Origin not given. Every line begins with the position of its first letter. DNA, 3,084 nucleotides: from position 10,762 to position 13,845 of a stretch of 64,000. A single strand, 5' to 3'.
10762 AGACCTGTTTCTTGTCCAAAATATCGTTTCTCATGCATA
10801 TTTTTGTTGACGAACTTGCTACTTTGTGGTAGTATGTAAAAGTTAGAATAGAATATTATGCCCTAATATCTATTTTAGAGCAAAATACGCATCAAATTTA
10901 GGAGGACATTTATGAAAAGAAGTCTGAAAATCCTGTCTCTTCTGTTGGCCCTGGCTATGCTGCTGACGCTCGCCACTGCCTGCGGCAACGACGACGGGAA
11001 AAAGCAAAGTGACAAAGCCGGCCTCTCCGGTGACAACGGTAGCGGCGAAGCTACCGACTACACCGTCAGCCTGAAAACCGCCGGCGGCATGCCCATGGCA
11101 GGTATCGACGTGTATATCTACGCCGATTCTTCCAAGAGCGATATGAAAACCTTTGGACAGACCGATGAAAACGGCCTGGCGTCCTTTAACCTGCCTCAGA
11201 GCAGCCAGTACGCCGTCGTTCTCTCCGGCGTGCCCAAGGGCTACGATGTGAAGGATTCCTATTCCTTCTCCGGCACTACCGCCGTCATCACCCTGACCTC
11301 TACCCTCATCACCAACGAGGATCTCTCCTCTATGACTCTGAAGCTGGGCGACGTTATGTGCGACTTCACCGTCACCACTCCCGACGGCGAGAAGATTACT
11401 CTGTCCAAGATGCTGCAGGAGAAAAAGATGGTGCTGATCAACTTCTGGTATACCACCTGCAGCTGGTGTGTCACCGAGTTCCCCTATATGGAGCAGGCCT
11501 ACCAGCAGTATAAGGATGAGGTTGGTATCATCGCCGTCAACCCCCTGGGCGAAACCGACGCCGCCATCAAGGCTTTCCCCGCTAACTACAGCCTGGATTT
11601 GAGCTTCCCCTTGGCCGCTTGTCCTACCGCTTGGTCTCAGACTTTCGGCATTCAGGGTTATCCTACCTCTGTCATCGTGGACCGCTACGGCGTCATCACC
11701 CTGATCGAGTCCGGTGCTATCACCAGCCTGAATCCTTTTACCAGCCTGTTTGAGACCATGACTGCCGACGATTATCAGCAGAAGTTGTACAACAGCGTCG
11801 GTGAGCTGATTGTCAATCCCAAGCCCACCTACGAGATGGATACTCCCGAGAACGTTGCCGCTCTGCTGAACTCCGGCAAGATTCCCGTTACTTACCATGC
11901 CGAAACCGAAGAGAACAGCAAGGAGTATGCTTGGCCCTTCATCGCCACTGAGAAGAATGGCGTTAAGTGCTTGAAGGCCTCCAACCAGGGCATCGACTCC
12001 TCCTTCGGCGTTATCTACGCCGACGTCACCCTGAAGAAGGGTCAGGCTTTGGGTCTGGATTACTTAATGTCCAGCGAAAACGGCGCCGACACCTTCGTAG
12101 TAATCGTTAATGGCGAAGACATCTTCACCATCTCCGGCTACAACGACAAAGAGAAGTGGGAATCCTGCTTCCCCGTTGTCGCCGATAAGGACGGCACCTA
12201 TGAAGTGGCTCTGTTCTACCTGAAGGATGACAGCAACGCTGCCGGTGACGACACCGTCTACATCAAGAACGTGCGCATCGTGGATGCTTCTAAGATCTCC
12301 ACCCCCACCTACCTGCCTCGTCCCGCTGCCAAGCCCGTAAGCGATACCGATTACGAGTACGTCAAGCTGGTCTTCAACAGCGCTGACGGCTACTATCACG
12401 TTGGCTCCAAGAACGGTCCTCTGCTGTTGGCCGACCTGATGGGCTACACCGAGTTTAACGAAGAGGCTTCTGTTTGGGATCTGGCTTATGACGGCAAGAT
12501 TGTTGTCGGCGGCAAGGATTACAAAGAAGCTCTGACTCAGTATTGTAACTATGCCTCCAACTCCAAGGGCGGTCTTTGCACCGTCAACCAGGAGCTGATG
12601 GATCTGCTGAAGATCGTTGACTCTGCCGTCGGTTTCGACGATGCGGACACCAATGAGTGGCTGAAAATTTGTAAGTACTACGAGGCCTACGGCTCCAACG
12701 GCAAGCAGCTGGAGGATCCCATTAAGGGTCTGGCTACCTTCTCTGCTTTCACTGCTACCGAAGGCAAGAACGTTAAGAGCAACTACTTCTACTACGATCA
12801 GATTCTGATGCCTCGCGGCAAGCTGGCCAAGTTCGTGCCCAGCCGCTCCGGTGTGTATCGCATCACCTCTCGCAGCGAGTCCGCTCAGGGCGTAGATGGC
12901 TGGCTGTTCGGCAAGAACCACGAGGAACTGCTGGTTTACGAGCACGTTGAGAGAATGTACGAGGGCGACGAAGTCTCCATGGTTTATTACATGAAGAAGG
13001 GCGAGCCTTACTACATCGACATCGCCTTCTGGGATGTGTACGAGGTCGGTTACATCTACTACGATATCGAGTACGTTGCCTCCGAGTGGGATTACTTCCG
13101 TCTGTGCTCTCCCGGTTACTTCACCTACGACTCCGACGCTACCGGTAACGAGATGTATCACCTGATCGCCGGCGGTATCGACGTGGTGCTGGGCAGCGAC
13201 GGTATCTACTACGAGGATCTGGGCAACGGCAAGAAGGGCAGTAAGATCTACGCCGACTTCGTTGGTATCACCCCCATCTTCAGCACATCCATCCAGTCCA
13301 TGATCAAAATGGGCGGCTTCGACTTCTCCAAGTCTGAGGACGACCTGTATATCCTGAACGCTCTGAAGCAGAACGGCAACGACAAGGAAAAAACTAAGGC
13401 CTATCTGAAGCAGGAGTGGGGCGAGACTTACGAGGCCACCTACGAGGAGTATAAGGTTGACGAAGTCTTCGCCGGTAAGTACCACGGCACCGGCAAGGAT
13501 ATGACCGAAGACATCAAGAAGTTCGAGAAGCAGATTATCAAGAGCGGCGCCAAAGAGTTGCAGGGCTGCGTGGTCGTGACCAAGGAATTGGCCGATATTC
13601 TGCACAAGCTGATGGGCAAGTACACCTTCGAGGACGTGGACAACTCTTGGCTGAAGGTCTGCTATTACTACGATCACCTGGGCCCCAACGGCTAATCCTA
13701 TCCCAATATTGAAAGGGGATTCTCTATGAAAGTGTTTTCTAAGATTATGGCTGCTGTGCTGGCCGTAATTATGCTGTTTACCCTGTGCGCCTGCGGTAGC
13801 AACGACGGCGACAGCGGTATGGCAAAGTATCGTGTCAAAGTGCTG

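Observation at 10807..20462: Six-gene surface-protein island built around three ResA/TlpA-like thioredoxins fused to Ig-like domains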

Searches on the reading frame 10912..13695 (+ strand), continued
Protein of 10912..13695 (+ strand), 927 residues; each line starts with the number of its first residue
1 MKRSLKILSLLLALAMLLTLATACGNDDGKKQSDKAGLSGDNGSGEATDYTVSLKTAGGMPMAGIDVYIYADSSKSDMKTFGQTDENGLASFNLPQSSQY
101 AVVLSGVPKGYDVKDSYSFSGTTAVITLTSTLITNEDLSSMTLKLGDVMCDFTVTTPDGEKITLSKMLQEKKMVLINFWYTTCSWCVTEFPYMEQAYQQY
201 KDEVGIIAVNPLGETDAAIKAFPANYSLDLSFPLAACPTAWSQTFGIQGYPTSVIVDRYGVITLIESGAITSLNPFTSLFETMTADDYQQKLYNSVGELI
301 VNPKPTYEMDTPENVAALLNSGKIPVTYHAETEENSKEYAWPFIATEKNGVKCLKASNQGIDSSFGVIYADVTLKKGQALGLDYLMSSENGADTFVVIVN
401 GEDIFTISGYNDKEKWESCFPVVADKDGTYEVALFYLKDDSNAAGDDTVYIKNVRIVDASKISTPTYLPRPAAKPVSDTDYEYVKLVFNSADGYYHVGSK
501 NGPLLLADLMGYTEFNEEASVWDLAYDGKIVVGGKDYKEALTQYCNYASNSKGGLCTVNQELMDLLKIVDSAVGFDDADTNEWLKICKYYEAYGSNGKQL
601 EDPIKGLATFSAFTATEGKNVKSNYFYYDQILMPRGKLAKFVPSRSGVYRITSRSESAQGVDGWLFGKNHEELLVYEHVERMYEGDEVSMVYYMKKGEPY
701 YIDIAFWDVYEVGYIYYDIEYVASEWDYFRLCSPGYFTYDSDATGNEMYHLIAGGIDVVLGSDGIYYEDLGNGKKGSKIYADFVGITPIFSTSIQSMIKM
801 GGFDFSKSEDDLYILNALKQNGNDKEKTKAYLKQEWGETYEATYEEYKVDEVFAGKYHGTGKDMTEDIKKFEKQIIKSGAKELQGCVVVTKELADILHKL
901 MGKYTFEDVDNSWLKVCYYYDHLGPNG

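Call 25: predict_structure(alignment_id=A1)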
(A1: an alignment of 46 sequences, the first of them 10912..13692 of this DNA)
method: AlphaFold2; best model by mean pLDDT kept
length: 927 residues; sequences in the alignment: 46
mean_pLDDT: 82.6   pTM: 0.47
mean pLDDT of the five models: 82.6, 81.3, 80.8, 78.3, 77.9
residues with pLDDT >= 90: 409; 70-90: 365; 50-70: 95; < 50: 58
segments of 3 or more residues with pLDDT < 50: 1-44, 605-611, 742-744
pLDDT, mean of each block of 10 residues (from residue 1): 41 43 30 27 60 95 94 90 94 91 93 93 94 86 91 92 95 91 68 87 93 83 84 89 78 93 88 82 89 81 76 92 89 84 92 90 87 95 83 83 75 82 93 88 75 94 85 83 90 87 89 86 88 86 79 79 92 74 91 69 50 79 77 67 94 81 83 69 66 93 80 85 90 67 50 73 92 89 78 85 90 91 93 89 93 92 92 90 92 93 78 88 80
secondary structure, 60 per line:
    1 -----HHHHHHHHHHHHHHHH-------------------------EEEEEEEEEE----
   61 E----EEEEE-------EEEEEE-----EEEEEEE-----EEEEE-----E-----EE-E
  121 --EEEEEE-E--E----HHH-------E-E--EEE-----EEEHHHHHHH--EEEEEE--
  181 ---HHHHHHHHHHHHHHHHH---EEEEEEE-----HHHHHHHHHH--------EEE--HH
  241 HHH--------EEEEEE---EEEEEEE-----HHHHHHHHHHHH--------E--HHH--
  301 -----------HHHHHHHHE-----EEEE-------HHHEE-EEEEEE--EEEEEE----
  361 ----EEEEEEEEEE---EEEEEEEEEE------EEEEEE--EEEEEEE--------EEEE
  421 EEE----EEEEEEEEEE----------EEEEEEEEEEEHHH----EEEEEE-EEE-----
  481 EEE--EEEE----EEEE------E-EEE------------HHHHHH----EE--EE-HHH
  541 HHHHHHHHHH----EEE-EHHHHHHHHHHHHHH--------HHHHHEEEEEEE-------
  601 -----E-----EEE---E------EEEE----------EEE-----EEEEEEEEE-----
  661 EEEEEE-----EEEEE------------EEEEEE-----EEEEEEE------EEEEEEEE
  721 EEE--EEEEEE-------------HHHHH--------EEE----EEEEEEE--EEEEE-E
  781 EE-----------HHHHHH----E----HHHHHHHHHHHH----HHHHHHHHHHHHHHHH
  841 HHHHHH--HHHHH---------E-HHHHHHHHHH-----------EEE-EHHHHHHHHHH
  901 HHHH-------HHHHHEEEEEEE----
elements in order (helices of 4 or more, strands of 3 or more residues): H6-21 E47-56 E66-70 E78-83 E89-95 E101-105 E123-128 E153-155 E161-163 H164-170 E173-178 H184-200 E204-210 H216-225 E234-236 H239-243 E252-257 E261-267 H273-284 H312-319 E326-329 E343-348 E351-356 E365-374 E378-387 E394-399 E402-408 E417-423 E428-437 E448-458 E466-471 E473-475 E481-483 E486-489 E494-497 E506-508 H521-526 H538-550 E555-557 H560-573 H582-586 E587-593 E612-614 E625-628 E639-641 E647-655 E661-666 E672-676 E689-694 E700-706 E713-723 E726-731 H745-749 E758-760 E765-771 E774-778 E780-782 H794-799 H809-820 H825-846 H849-853 H865-874 E886-888 H891-904 H912-916 E917-923

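Call 27: fold_search(model_id=the predicted structure, library=pdb)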
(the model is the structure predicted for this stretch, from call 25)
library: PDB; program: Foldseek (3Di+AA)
matches with E <= 10: 1738; with E <= 0.001: 696
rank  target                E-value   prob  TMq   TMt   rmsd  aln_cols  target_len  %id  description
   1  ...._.                5.5e-09  1.00  0.15  0.84   2.5       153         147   31  Crystal Structure of Thiol-disulfide Oxidoreductase from Bacillus str. 'Ames Ancestor' (released 2013-12-18)
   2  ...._D                6.1e-09  1.00  0.14  0.87   2.0       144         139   34  Crystal Structure of Thiol-disulfide Oxidoreductase from Bacillus str. 'Ames Ancestor' (released 2013-12-18)
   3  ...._B                8.5e-09  1.00  0.14  0.85   2.1       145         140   33  Crystal Structure of Thiol-disulfide Oxidoreductase from Bacillus str. 'Ames Ancestor' (released 2013-12-18)
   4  2h19_B                1.4e-08  1.00  0.14  0.86   2.1       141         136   26  Crystal Structure of ResA Cys77Ala Variant (released 2006-09-19)
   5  1su9_A                1.5e-08  1.00  0.14  0.86   2.0       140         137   26  Reduced structure of the soluble domain of ResA (released 2004-05-11)
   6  2h1b_A                1.5e-08  1.00  0.14  0.85   2.1       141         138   26  ResA E80Q (released 2006-09-19)
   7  1su9_B                1.6e-08  1.00  0.12  0.77   2.2       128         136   30  Reduced structure of the soluble domain of ResA (released 2004-05-11)
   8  3c71                  1.8e-08  1.00  0.12  0.73   2.7       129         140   30  Structure of a ResA variant with a DsbA-like active site motif (CPHC) (released 2008-08-12)
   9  3c73_B                2.1e-08  1.00  0.14  0.86   2.1       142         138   26  Structure of CEHC variant ResA (released 2008-08-12)
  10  3hdc                  2.3e-08  1.00  0.14  0.76   7.8       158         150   27  The crystal structure of thioredoxin protein from Geobacter metallireducens (released 2009-05-26)
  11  2h1a_A                2.4e-08  1.00  0.13  0.81   2.4       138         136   27  ResA C74A Variant (released 2006-09-19)
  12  2h19_A                2.4e-08  1.00  0.12  0.74   2.6       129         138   29  Crystal Structure of ResA Cys77Ala Variant (released 2006-09-19)
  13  2h1a_B                2.9e-08  1.00  0.14  0.84   2.1       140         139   26  ResA C74A Variant (released 2006-09-19)
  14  3c73_A                3.2e-08  1.00  0.14  0.84   2.3       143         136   26  Structure of CEHC variant ResA (released 2008-08-12)
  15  2h1b_C                3.6e-08  1.00  0.13  0.76   4.7       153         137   28  ResA E80Q (released 2006-09-19)
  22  4hqz_A                2.3e-07  1.00  0.14  0.79   2.5       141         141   23  Crystal structure of the pneumoccocal exposed lipoprotein thioredoxin sp_1000 (Etrx2) from Streptococcus pneumoniae st (released 2013-12-25)
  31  4hqz_B                4.8e-07  1.00  0.13  0.74   2.4       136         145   26  Crystal structure of the pneumoccocal exposed lipoprotein thioredoxin sp_1000 (Etrx2) from Streptococcus pneumoniae st (released 2013-12-25)
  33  4hqs                  5.3e-07  1.00  0.12  0.73   2.5       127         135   24  Crystal structure of the pneumoccocal exposed lipoprotein thioredoxin sp_0659 (Etrx1) from Streptococcus pneumoniae stra (released 2013-12-25)
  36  2yp6_A                7.4e-07  1.00  0.13  0.75   2.3       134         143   25  Crystal structure of the pneumoccocal exposed lipoprotein thioredoxin sp_1000 (Etrx2) from Streptococcus pneumoniae st (released 2013-10-30)
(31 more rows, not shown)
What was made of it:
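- On TlpA/ResA-like extracytoplasmic thioredoxin-fold oxidoreductases (Pfam AhpC-TSA / Redoxin clan): AF2 model of A against ResA, TDOR and Etrx structures: TMt 0.73-0.87, rmsd 2.0-4.7 A (calls 25, 27).
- On Peroxiredoxin (AhpC/BCP type): The best structural matches are ResA-type proteins, with Prx structures ranked lower and at poor rmsd (call 27).
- Closest known: Streptococcus pneumoniae Etrx1/Etrx2 with CcdA1/2 and MsrAB2. Same: Structural neighbours of A's Trx domain (4hqs, 4hqz, 2yp6; call 27).
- Closest known: Bacteroidetes TlpA-like lipoproteins with an N-terminal beta-sandwich. Same: They appear among the structural matches (call 27).
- Checked: The AF2 model of A matches ResA, B. anthracis TDOR and Etrx1/2 structures at TMt 0.73-0.87 (calls 25, 27).
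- Etrx1 and Etrx2 are structural neighbours (call 27).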

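Call 56: find_related_loci(query=L023:17516-18991:-, collection=metagenome_contigs, flank=10000)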
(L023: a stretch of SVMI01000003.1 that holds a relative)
Query L023:17516-18991:- (491 aa) in metagenome_contigs; peptide patterns used: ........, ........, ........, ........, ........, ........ (x = any residue, [..] = any of these).
600 stretches matched a pattern (row limit reached: there are more); 475 encode a relative of the query (tblastn E <= 1e-3); the best 80 are kept; 80 distinct loci.
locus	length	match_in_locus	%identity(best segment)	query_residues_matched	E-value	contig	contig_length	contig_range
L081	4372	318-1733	66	10-491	0e+0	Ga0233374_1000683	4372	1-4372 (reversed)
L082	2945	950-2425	65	1-488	0e+0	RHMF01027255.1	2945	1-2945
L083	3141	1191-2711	61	1-491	0e+0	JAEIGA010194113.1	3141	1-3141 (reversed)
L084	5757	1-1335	64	43-491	0e+0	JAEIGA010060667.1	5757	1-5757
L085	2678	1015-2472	56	1-491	0e+0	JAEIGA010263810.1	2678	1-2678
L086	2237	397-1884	54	9-491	0e+0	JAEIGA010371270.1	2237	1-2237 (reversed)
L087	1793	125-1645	51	9-489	0e+0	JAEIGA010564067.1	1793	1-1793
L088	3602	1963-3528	50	7-490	1e-175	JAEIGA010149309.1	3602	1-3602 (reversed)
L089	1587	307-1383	69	8-367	0e+0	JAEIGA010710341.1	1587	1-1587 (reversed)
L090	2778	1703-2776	66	1-346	6e-169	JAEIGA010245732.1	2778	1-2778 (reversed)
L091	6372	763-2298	48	8-490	2e-160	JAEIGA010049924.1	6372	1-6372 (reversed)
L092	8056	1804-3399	47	5-490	1e-157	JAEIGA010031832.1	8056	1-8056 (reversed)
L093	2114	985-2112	59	1-385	4e-155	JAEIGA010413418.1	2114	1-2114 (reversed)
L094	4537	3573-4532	65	8-332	5e-146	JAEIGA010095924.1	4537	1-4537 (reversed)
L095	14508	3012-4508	44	9-486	1e-128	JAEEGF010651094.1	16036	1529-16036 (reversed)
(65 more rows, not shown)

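Call 67: search_protein_families(library=padloc, proteins=[window:10912-13695:+], max_evalue=0.001)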
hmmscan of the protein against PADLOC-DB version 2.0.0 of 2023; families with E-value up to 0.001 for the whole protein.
window:10912-13695:+ (927 aa): 0 families

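Call 72: search_protein_families(library=pfam, proteins=[L035:14508-21773:+], max_evalue=0.001)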
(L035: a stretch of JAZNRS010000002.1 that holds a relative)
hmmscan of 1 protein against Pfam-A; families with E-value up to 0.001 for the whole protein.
L035:14508-21773:+ (2421 aa): 7 families
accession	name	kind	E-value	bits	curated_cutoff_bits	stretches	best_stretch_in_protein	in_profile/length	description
PF13306.12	LRR_5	-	9.5e-109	358.9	27.7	7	1503-1615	3-115/127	BspA type Leucine rich repeat region (6 copies)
PF00082.27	Peptidase_S8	-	7.1e-38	131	21.8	1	213-678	1-288/288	Subtilase family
PF02225.27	PA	-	1.1e-14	54.7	23.9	1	486-555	15-95/95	PA domain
PF06280.18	fn3_5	-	2.8e-14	54.2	27.6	1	716-840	9-112/112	Fn3-like domain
PF13855.12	LRR_8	-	1.9e-12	47.2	27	0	1453-1490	13-49/61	Leucine rich repeat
PF02368.24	Big_2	-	1e-10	41.8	22.8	1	1300-1343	32-75/79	Bacterial Ig-like domain (group 2)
PF21461.3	HL_N-beta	-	0.00073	19.7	27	0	1187-1218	20-49/57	Hyaluronate lyase, N-terminal beta-sheet domain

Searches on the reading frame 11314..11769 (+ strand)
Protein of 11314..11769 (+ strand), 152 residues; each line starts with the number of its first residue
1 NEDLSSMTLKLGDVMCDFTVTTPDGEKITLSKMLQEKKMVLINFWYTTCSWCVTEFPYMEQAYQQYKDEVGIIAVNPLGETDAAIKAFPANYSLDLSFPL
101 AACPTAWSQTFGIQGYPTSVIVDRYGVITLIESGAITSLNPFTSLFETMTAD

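Call 60: search_solved_structures(query=window:11314-11769:+, max_evalue=0.00001, show_alignments=1)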
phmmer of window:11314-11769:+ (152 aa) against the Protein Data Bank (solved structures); distinct sequences matched with E-value up to 0.00001: 20.
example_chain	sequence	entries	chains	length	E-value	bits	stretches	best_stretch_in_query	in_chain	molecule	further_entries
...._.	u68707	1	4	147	2.8e-16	62.8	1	9-128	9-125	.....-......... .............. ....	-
3c73_A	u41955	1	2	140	8.8e-13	51.5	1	18-138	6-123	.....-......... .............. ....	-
3c71_A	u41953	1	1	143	9.6e-13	51.3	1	17-138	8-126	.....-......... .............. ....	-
1st9_A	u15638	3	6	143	1.3e-12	50.9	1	17-138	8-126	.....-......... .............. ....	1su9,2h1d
2f9s_A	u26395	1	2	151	1.6e-12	50.6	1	17-138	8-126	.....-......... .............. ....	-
2h1b_A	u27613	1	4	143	3.6e-12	49.5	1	17-138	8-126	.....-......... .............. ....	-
2l5o_A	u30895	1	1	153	1.5e-11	47.4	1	22-129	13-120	Putative thioredoxin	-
2h19_A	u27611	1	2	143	2.5e-11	46.8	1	17-138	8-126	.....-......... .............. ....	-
2h1a_A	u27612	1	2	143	2.5e-11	46.8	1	17-138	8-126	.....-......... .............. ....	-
2h1g_A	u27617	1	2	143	4.6e-10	42.7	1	17-138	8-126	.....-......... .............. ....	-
3gl3_A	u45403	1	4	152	8.3e-10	41.8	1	8-131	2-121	Putative Thiol:disulfide interchange protein DsbE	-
3hdc_A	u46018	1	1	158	4.6e-09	39.4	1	9-136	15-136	Thioredoxin family protein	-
2ls5_A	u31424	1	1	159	6.7e-09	38.9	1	9-130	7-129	Uncharacterized protein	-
4hqs_A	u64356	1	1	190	2.4e-08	37.1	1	9-132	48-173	Thioredoxin family protein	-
4evm_A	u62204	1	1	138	7e-08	35.6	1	16-132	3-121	Thioredoxin family protein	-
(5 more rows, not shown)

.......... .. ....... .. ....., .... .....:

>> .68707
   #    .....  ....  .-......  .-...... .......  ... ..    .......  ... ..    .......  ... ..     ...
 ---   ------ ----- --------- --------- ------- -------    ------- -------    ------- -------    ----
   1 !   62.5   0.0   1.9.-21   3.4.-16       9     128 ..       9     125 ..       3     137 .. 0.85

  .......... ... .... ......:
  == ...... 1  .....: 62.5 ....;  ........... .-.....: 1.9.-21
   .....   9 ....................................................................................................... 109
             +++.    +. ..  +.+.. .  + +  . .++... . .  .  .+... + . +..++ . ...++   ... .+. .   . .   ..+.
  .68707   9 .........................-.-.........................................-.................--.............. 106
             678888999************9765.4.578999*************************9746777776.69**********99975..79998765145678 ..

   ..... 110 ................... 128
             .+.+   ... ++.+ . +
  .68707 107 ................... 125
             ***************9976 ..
